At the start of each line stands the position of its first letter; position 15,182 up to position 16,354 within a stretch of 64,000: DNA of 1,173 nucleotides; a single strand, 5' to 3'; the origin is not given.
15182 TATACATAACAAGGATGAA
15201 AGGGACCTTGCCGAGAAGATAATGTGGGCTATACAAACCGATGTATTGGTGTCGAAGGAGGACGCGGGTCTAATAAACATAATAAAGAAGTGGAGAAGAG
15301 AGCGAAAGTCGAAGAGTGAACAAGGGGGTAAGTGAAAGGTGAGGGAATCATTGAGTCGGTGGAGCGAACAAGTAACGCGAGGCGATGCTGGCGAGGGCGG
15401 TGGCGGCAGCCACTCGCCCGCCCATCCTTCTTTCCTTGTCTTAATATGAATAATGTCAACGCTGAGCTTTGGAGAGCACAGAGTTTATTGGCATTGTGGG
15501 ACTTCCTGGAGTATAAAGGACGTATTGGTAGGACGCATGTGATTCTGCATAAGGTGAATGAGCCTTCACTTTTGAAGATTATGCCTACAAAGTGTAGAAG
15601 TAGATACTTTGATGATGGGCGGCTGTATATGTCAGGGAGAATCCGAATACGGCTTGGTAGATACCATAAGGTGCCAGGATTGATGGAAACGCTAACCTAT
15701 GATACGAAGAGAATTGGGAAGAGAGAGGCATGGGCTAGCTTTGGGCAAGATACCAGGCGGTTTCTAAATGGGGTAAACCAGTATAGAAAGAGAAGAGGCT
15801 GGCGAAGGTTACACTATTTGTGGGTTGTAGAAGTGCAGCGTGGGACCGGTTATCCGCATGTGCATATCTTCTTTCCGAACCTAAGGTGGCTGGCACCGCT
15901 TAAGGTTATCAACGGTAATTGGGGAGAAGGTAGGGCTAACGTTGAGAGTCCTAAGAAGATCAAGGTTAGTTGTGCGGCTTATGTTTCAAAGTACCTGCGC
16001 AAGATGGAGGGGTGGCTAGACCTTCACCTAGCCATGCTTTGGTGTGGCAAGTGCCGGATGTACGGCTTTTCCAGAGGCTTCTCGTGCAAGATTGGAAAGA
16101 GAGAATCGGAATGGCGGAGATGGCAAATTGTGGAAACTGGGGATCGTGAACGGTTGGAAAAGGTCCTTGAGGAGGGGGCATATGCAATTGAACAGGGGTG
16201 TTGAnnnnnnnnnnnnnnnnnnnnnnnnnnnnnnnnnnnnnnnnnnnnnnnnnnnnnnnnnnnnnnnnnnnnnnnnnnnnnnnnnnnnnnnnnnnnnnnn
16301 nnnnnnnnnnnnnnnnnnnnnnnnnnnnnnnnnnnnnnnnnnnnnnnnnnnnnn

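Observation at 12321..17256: Degenerate integrative element in tRNA-Lys(TTT) with 42-bp att repeat, truncated integrase, HUH Rep and two Xis-like genes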

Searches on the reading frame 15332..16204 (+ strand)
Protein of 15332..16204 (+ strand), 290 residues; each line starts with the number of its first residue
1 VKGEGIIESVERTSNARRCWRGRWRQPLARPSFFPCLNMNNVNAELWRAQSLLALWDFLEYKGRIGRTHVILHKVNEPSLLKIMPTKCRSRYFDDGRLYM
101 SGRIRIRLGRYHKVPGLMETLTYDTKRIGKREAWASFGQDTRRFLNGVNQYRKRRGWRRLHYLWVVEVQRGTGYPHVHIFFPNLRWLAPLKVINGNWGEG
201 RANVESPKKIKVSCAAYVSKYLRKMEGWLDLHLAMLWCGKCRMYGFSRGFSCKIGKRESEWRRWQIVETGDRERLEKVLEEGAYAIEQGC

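Call 8: search_protein_families(library=pfam, proteins=[window:15332-16204:+], max_evalue=0.01)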
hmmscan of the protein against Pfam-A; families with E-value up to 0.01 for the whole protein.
window:15332-16204:+ (290 aa): 1 family
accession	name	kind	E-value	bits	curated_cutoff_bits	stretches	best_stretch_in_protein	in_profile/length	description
PF23343.2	REP_ORF2-G2P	-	1.4e-12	48.1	27.8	1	118-225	3-98/99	Replication-associated protein ORF2/G2P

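Call 10: find_related_loci(query=window:15446-16204:+, collection=genome_contigs, flank=10000)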
Query window:15446-16204:+ (252 aa) in genome_contigs; peptide patterns used: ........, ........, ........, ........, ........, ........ (x = any residue, [..] = any of these).
45 stretches matched a pattern; 10 encode a relative of the query (tblastn E <= 1e-3); 10 distinct loci.
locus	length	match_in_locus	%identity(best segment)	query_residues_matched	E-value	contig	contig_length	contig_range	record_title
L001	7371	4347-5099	90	1-251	2e-153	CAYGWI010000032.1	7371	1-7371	MAG TPA_asm: uncultured Dehalococcoidales bacterium isolate ERP119294_co1_478 genome assembly, contig: NODE_14687_length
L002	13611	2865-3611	74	2-250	9e-134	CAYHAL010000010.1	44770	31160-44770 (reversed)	MAG TPA_asm: uncultured Dehalococcoidales bacterium isolate ERP119294_co3_379 genome assembly, contig: NODE_265_length_4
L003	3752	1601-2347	78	1-249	3e-137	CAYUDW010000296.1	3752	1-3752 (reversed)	MAG TPA_asm: uncultured candidatus Brocadiaceae bacterium isolate SRP068000_co1_552 genome assembly, contig: NODE_64086_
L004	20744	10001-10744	79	2-249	6e-128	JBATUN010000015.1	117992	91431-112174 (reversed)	MAG: Dehalococcoidia bacterium isolate MFD12951_ilm_asm_bin17 k127_129989, whole genome shotgun sequence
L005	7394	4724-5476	74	1-251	1e-127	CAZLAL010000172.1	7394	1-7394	MAG TPA_asm: uncultured Dehalococcoidales bacterium isolate SRP067234_co1_241 genome assembly, contig: k99_513681, whole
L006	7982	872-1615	68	2-249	4e-120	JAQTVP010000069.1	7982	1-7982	MAG: Dehalococcoidales bacterium isolate STB_90 NODE_25330_length_7982_cov_2.509612_Sandtown_B, whole genome shotgun seq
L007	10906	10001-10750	73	2-251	8e-120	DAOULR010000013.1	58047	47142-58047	MAG TPA_asm: Dehalococcoidales bacterium isolate W31_48 k127_162763, whole genome shotgun sequence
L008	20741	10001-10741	67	3-249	6e-112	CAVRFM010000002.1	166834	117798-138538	MAG: uncultured Chloroflexia bacterium isolate MFD04492.bin.1.138 genome assembly, contig: contig_19534, whole genome sh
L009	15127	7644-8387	81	2-249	3e-138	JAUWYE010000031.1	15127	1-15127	MAG: Dehalococcoidia bacterium isolate CSMAG_2702 CSMAG_2702_k141_130006_length_15127_cov_21.1492, whole genome shotgun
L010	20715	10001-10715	64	11-249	2e-54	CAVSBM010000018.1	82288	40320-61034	MAG: uncultured Chloroflexia bacterium isolate MFD04408.bin.2.194 genome assembly, contig: contig_65491, whole genome sh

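Call 23: search_dna_similar(query=window:15446-16204:+, collection=plasmids, mode=protein, max_evalue=0.001)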
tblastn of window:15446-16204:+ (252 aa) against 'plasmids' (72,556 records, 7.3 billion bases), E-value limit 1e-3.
Records with a match: 1; places in all: 1; records where one place covers at least 80% of the query: 0.
Best place of each record, by identity: <60% 1.
By first word of the organism name: Thermococcus 1.
By predicted mobility (MOB-suite, as given by PLSDB): non-mobilizable 1.
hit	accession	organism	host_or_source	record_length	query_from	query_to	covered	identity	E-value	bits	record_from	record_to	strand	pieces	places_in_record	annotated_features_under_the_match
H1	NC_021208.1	Thermococcus prieurii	-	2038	78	212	54%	29.5%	1e-4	50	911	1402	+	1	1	none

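Call 24: search_dna_similar(query=window:15446-16204:+, collection=phages, mode=protein, max_evalue=0.001)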
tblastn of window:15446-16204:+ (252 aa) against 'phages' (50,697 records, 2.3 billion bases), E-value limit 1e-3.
No match.

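Call 25: find_homologous_proteins(query=window:15446-16204:+)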
Query window:15446-16204:+ (252 aa): 252 proteins with E <= 0.001 among 689 candidates; the best 120 are listed.
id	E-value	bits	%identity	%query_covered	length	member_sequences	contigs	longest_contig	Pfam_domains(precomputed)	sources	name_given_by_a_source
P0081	5.0e-173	592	100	100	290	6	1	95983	PF23343.3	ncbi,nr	ncbi:MAG: hypothetical protein A2Z77_02110 [Chloroflexi bacterium RBG_13_51_36]|nr:MAG: hypothetical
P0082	8.8e-149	512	86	100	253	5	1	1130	PF23343.3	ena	-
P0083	2.5e-146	504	86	99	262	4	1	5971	PF23343.3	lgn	-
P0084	5.1e-141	487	83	99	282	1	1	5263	PF23343.3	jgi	jgi:hypothetical protein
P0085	4.8e-140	484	80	100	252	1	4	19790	PF23343.3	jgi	jgi:hypothetical protein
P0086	5.9e-140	483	81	99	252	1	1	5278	PF23343.3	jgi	jgi:hypothetical protein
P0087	1.8e-139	482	81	99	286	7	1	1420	PF23343.3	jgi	jgi:hypothetical protein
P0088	5.9e-139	480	82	100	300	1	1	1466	PF23343.3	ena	-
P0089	1.0e-138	479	80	99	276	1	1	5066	PF23343.3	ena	-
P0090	3.2e-138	478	81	99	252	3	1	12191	PF23343.3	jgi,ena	-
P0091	1.2e-137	476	81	99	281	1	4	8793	PF23343.3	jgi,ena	-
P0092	3.4e-137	474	81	99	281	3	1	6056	PF23343.3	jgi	jgi:hypothetical protein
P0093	3.5e-137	474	81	99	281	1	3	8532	PF23343.3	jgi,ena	-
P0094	3.9e-137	474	81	99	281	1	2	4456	PF23343.3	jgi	jgi:hypothetical protein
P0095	4.3e-137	474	81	99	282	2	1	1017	PF23343.3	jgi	-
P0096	2.2e-136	472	81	98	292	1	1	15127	PF23343.3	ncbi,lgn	-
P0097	8.4e-136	470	79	100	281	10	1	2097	PF23343.3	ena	-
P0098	8.6e-136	470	80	99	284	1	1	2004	PF23343.3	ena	-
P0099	8.9e-136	470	80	100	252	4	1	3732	PF23343.3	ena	-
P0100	1.2e-135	469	79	100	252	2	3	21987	PF23343.3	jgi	jgi:hypothetical protein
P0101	2.4e-135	468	80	100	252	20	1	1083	PF23343.3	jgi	jgi:hypothetical protein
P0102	2.7e-135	468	80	99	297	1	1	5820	PF23343.3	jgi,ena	-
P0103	1.4e-134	466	80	98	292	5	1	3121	PF23343.3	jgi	-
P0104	2.6e-134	465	79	100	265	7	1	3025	PF23343.3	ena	-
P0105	3.0e-134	465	80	100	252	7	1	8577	PF23343.3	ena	-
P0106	2.0e-133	462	78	98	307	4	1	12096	PF23343.3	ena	-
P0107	3.7e-133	461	77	98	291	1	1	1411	PF23343.3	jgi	-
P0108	4.2e-133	461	79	99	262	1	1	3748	PF23343.3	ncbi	-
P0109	4.9e-133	461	76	99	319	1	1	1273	PF23343.3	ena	-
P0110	6.3e-133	460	79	100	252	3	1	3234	PF23343.3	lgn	-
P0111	7.1e-133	460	78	99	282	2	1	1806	PF23343.3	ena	-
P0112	1.3e-132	459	75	99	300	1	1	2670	PF23343.3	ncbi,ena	-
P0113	1.6e-132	459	78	100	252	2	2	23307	PF23343.3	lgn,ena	-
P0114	1.8e-132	459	79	99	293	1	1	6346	PF23343.3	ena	-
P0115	2.4e-132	458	78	99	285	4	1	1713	PF23343.3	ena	-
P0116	3.3e-132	458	78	99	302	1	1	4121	PF23343.3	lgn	-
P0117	4.3e-132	457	79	100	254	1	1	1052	PF23343.3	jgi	jgi:hypothetical protein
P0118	7.2e-132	457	78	99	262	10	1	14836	PF23343.3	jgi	-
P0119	8.9e-132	456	78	100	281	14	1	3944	PF23343.3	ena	-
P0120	1.1e-131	456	79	98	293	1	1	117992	PF23343.3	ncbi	ncbi:MAG: hypothetical protein WBH01_03830 [Dehalococcoidia bacterium]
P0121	1.2e-131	456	78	99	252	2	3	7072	PF23343.3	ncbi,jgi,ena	-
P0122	1.6e-131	456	76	100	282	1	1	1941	PF23343.3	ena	-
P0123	1.6e-131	456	77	99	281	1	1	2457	PF23343.3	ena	-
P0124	1.7e-131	456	77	99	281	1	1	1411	PF23343.3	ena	-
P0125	1.9e-131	455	78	99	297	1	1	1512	PF23343.3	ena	-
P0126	2.7e-131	455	76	100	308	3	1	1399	PF23343.3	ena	-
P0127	3.1e-131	455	78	100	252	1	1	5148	PF23343.3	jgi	jgi:hypothetical protein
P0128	4.7e-131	454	77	100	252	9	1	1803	PF23343.3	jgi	jgi:hypothetical protein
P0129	5.7e-131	454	74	99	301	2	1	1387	PF23343.3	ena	-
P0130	8.7e-131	453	76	99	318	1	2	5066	PF23343.3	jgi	-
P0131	1.1e-130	453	76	99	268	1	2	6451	PF23343.3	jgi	jgi:hypothetical protein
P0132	1.2e-130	453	77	99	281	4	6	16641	PF23343.3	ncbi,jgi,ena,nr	ncbi:MAG TPA: hypothetical protein VMV76_00300 [Dehalococcoidia bacterium]|nr:hypothetical protein [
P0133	1.3e-130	453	79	100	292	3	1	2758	PF23343.3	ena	-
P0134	1.5e-130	452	74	99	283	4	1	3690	PF23343.3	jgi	-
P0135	1.6e-130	452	76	100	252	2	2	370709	PF23343.3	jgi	jgi:hypothetical protein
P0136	1.8e-130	452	75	98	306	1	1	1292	PF23343.3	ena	-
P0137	2.8e-130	452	76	98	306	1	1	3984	PF23343.3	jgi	jgi:hypothetical protein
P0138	3.0e-130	451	74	99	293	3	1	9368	PF23343.3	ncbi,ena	-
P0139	4.2e-130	451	78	99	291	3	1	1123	PF23343.3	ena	-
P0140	5.1e-130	451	76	98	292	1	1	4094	PF23343.3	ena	-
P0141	6.7e-130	450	73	99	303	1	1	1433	PF23343.3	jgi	jgi:hypothetical protein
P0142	7.6e-130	450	77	99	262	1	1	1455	PF23343.3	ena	-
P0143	9.2e-130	450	77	100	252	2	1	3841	PF23343.3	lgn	-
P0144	9.6e-130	450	74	99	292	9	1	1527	PF23343.3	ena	-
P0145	1.1e-129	450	73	99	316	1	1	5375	PF23343.3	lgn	-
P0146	1.4e-129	449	74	100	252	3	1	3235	PF23343.3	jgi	jgi:hypothetical protein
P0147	1.6e-129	449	77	99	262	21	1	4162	PF23343.3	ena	-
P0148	2.5e-129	448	74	99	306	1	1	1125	PF23343.3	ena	-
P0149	3.4e-129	448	76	98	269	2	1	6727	PF23343.3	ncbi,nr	ncbi:MAG: hypothetical protein IMY79_04180, partial [Chloroflexi bacterium]|nr:hypothetical protein 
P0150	5.4e-129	447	77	100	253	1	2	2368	PF23343.3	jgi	jgi:hypothetical protein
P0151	6.2e-129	447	75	98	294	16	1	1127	PF23343.3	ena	-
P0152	6.3e-129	447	74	99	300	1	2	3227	PF23343.3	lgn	-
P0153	1.8e-128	446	77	99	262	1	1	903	PF23343.3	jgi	-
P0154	2.0e-128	445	74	98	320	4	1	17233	PF23343.3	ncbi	ncbi:hypothetical protein ACFLV3_06175 [Chloroflexota bacterium]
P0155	2.1e-128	445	74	98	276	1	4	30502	PF23343.3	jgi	-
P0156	5.8e-128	444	73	99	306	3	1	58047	PF23343.3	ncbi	-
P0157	9.2e-128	443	73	98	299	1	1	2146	PF23343.3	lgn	-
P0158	9.2e-128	443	73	98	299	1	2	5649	PF23343.3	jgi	-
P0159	9.6e-128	443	73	98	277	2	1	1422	PF23343.3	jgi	-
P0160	1.1e-127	443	75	100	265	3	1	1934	PF23343.3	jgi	jgi:hypothetical protein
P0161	1.3e-127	443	76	100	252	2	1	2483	PF23343.3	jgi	-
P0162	1.3e-127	443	76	99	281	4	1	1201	PF23343.3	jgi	-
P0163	2.1e-127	442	73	99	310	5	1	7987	PF23343.3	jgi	jgi:hypothetical protein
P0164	3.4e-127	441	73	99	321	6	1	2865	PF23343.3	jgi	-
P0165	3.5e-127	441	76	99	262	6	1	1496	PF23343.3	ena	-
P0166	4.0e-127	441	75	99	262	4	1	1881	PF23343.3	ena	-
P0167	4.5e-127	441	78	94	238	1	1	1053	PF23343.3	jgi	jgi:hypothetical protein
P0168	5.0e-127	441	74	99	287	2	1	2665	PF23343.3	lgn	-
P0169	5.1e-127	441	73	100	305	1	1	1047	PF23343.3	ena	-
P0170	5.6e-127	441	72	99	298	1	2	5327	PF23343.3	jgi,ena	-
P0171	5.7e-127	441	74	99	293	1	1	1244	PF23343.3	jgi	jgi:hypothetical protein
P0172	6.6e-127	440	72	99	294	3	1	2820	PF23343.3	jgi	jgi:hypothetical protein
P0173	7.2e-127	440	73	98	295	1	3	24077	PF23343.3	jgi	jgi:hypothetical protein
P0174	1.2e-126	440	74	98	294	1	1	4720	PF23343.3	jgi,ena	-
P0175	1.6e-126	439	72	98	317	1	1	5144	PF23343.3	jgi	jgi:hypothetical protein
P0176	4.2e-126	438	76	99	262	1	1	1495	PF23343.3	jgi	jgi:hypothetical protein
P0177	4.4e-126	438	72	99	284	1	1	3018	PF23343.3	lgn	-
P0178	6.0e-126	437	73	99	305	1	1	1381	PF23343.3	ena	-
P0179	6.6e-126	437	74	98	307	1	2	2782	PF23343.3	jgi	-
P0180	7.0e-126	437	73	99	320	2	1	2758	PF23343.3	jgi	jgi:hypothetical protein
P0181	1.4e-125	436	72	99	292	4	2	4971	PF23343.3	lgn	-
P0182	1.5e-125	436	74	100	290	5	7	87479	PF23343.3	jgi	jgi:hypothetical protein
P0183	1.6e-125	436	73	98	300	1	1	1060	PF23343.3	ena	-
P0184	2.1e-125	436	73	98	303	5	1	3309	PF23343.3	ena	-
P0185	2.2e-125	435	72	98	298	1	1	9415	PF23343.3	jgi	-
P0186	2.4e-125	435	72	100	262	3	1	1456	PF23343.3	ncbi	-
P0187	2.5e-125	435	73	100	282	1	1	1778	PF23343.3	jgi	-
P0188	2.5e-125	435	72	99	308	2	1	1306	PF23343.3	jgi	jgi:hypothetical protein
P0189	2.7e-125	435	72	98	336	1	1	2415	PF23343.3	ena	-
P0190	3.4e-125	435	71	100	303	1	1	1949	PF23343.3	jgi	-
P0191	4.6e-125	434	71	99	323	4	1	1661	PF23343.3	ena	-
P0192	4.8e-125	434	74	97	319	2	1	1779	PF23343.3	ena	-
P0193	7.9e-125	434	71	99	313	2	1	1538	PF23343.3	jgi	-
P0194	8.8e-125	434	72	98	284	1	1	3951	PF23343.3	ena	-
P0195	1.0e-124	433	72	98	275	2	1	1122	PF23343.3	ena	-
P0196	1.1e-124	433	71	100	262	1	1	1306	PF23343.3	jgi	-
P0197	1.3e-124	433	72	99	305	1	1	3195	PF23343.3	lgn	-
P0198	1.3e-124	433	72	100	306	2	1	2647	PF23343.3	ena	-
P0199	1.4e-124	433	72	98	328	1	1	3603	PF23343.3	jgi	-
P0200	2.0e-124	432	78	92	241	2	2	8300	PF23343.3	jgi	jgi:hypothetical protein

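Call 27: find_encoding_contigs(protein=P0083, flank=10000, max_places=3)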
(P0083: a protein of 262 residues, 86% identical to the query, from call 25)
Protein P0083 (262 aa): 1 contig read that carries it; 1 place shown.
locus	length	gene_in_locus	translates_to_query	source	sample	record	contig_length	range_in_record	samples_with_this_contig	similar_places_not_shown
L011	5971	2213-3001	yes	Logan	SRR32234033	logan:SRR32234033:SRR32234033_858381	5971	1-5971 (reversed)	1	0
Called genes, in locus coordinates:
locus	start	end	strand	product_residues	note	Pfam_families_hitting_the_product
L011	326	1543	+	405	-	-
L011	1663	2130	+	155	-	PF00196:GerE, PF08281:Sigma70_r4_2 (weak)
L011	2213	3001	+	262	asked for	PF23343:REP_ORF2-G2P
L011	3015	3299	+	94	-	PF12728:HTH_17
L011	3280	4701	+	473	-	-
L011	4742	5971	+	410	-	?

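Call 28: find_encoding_contigs(protein=P0084, flank=10000, max_places=3)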
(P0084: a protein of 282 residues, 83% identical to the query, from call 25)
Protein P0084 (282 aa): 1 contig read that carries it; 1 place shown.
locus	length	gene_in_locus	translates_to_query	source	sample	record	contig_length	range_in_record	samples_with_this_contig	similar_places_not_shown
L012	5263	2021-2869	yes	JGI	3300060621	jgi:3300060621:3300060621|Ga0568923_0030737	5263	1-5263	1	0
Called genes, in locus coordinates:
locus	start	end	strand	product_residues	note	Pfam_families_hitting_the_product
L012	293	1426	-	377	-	PF04607:RelA_SpoT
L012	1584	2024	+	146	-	PF00196:GerE, PF08281:Sigma70_r4_2, PF13384:HTH_23 (weak)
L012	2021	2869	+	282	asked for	PF23343:REP_ORF2-G2P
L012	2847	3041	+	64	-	PF12728:HTH_17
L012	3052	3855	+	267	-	PF18928:DUF5677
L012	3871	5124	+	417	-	PF14659:Phage_int_SAM_3, PF00589:Phage_integrase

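Call 29: find_encoding_contigs(protein=P0086, flank=10000, max_places=3)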
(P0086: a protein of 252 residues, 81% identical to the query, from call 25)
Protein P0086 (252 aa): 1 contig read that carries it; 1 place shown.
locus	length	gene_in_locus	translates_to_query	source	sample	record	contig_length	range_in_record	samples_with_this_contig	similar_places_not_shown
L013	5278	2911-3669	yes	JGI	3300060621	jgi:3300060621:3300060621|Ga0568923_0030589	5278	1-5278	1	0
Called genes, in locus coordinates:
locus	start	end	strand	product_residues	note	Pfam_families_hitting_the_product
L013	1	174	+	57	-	?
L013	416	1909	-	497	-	PF13184:KH_NusA_1st, PF26594:KH_NusA_2nd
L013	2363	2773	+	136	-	PF00196:GerE, PF08281:Sigma70_r4_2 (weak)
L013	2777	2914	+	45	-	-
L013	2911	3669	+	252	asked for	PF23343:REP_ORF2-G2P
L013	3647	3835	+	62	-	PF12728:HTH_17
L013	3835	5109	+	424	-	PF14659:Phage_int_SAM_3, PF00589:Phage_integrase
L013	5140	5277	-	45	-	?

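Call 34: find_related_loci(query=window:15446-16204:+, collection=viral_contigs, flank=10000)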
Query window:15446-16204:+ (252 aa) in viral_contigs; peptide patterns used: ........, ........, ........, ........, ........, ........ (x = any residue, [..] = any of these).
3 stretches matched a pattern, but none encodes a relative of the query by tblastn (E <= 1e-3).

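Call 38: find_related_loci(query=window:15446-16204:+, collection=metagenome_contigs, flank=9000)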
Query window:15446-16204:+ (252 aa) in metagenome_contigs; peptide patterns used: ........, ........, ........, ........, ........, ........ (x = any residue, [..] = any of these).
246 stretches matched a pattern; 122 encode a relative of the query (tblastn E <= 1e-3); the best 80 are kept; 80 distinct loci.
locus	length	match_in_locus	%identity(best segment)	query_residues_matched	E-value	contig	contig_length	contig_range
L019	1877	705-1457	90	1-251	3e-168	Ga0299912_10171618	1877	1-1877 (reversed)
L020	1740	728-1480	86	1-251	9e-153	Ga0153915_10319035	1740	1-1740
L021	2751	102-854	82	1-251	5e-148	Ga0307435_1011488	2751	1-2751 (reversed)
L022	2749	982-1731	82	2-251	6e-148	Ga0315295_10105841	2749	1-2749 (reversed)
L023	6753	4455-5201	81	2-250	2e-139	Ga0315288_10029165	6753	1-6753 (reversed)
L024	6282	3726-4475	80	2-251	5e-139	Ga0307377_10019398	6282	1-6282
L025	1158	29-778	82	2-251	4e-152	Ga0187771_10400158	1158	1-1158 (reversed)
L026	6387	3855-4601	81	2-250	4e-138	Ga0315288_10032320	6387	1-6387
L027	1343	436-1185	80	1-250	8e-151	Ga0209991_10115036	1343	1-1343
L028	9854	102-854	80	1-251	7e-137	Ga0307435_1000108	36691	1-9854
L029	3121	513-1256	80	2-249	3e-141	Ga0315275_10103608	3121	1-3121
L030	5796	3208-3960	79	1-251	2e-135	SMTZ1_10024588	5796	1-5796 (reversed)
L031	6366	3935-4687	80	1-251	4e-135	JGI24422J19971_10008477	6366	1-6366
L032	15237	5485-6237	77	1-251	7e-135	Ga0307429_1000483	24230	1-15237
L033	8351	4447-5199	79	1-251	2e-134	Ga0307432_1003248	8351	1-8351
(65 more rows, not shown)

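Call 50: get_annotated_region(hit=H1, flank=1000)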
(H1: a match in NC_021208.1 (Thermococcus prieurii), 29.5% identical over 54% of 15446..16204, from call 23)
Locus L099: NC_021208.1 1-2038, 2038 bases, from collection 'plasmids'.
description: Thermococcus prieurii plasmid pTP2, complete sequence
organism: Thermococcus prieurii (NCBI taxid 1128108)
taxonomy: Archaea; Euryarchaeota; Thermococci; Thermococcales; Thermococcaceae; Thermococcus; Thermococcus prieurii
host: -; source: -; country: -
typing (MOB-suite, as given by PLSDB): non-mobilizable
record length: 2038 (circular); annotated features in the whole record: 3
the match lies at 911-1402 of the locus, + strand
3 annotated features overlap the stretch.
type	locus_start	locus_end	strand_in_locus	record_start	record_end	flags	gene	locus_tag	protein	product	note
CDS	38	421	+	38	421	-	-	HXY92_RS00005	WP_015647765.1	hypothetical protein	-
CDS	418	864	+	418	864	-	-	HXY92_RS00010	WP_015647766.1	hypothetical protein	-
CDS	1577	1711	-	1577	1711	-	-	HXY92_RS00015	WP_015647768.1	hypothetical protein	-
